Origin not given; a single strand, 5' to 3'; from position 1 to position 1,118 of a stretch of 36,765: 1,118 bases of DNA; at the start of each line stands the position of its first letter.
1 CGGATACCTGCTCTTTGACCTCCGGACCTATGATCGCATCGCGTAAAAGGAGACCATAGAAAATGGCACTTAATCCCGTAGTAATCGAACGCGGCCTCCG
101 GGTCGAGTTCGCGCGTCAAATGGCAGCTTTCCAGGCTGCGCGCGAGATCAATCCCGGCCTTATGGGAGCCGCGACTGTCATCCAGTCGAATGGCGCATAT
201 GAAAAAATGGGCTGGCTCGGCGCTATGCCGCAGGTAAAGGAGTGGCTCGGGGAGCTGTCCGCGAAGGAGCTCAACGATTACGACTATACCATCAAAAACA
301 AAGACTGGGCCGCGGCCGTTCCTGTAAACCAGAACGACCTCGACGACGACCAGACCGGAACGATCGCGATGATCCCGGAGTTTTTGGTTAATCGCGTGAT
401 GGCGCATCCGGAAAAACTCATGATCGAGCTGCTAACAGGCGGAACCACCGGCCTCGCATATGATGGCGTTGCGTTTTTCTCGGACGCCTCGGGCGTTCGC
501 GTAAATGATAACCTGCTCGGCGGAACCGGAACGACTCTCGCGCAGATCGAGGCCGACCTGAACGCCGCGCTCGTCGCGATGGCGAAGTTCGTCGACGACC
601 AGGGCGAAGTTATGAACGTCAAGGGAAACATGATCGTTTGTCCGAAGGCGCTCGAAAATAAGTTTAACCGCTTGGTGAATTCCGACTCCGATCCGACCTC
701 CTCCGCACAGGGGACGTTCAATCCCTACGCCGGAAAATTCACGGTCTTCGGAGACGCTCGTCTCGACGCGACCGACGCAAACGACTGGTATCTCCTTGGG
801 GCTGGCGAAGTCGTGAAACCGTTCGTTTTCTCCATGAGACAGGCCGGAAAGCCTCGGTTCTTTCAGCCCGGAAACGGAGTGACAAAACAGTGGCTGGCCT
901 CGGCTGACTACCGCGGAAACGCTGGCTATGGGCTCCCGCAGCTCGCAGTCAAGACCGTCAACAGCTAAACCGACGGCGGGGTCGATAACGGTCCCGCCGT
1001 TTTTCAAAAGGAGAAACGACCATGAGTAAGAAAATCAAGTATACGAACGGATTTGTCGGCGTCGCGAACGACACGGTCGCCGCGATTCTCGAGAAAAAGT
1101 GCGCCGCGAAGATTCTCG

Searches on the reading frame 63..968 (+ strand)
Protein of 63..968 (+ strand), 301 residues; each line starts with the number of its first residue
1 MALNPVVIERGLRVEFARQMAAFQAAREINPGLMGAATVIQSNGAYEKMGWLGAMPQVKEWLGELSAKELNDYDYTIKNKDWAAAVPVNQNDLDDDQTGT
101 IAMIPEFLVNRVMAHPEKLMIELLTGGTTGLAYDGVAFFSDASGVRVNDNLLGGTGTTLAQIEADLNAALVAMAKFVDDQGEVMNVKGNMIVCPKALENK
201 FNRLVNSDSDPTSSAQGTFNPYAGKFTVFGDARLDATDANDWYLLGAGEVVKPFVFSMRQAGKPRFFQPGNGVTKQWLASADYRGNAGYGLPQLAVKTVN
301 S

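Call 21: search_protein_families(library=padloc, alignment_id=A1, max_evalue=0.001)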
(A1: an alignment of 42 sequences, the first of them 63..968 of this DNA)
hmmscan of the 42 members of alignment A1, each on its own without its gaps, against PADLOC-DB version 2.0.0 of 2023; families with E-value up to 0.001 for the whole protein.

A. member 1, window:63-968:+ (301 aa): 0 families

B. families by the number of members that match (of 42 scanned): 13 families
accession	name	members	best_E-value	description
PDLC03659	mREase_IV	1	1.2e-32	Type IV methyl-directed restriction enzyme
PDLC03658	mREase_IV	1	1.5e-14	Type IV methyl-directed restriction enzyme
PDLC02707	PbeA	1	8.2e-12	PbeA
PDLC02864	DpdF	1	1.2e-07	DpdF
PDLC03047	REase_I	1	3.7e-07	Type I restriction enzyme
PDLC03928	PsyrT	1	1.1e-06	-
PDLC03049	REase_I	1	4.9e-06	Type I restriction enzyme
PDLC02704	PbeA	1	9.3e-06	PbeA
PDLC03042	REase_I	1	1.4e-05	Type I restriction enzyme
PDLC02706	PbeA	1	1.7e-05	PbeA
PDLC02861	DpdF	1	0.00025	DpdF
PDLC02705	PbeA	1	0.00045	PbeA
PDLC02870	DpdF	1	0.00054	DpdF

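Call 22: search_protein_families(library=pfam, alignment_id=A1, max_evalue=0.0001)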
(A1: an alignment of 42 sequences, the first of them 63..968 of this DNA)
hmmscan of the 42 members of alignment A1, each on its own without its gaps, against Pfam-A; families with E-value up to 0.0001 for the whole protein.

A. member 1, window:63-968:+ (301 aa): 2 families
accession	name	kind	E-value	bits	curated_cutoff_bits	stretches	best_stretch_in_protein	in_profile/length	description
PF10124.15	Mu-like_gpT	-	5.1e-42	144.7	20.1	3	23-145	12-135/289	Mu-like prophage major head subunit gpT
PF25209.1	Phage_capsid_4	-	1.3e-10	42.5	27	1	60-270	56-238/262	Phage capsid protein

B. families by the number of members that match (of 42 scanned): 31 families (the first 25 are shown)
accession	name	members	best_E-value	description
PF05876.18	GpA_ATPase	1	4e-69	Phage terminase large subunit gpA, ATPase domain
PF05136.18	Phage_portal_2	1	5e-59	Phage portal protein, lambda family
PF20454.4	GpA_nuclease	1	2.5e-57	Terminase large subunit gpA, endonuclease domain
PF04865.19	Baseplate_J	1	1.1e-46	Baseplate J-like protein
PF10124.15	Mu-like_gpT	1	5.1e-42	Mu-like prophage major head subunit gpT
PF00436.31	SSB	1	2.3e-26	Single-strand binding protein family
PF14359.12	DUF4406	1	3.4e-24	Domain of unknown function (DUF4406)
PF04851.21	ResIII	1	1.8e-21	Type III restriction enzyme, res subunit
PF00574.28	CLP_protease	1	6.3e-20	Clp protease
PF03837.19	RecT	1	1.8e-19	RecT family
PF07157.17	DNA_circ_N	1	1e-18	DNA circularisation protein N-terminus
PF21683.3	GpP-like_1st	1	2.7e-16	Mu phage baseplate assembly protein GpP-like, N-terminal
PF00271.37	Helicase_C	1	1.4e-14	Helicase conserved C-terminal domain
PF22255.2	Gp44-like_2nd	1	5.6e-14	Baseplate hub protein gp44-like, second domain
PF01464.25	SLT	1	2.4e-12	Transglycosylase SLT domain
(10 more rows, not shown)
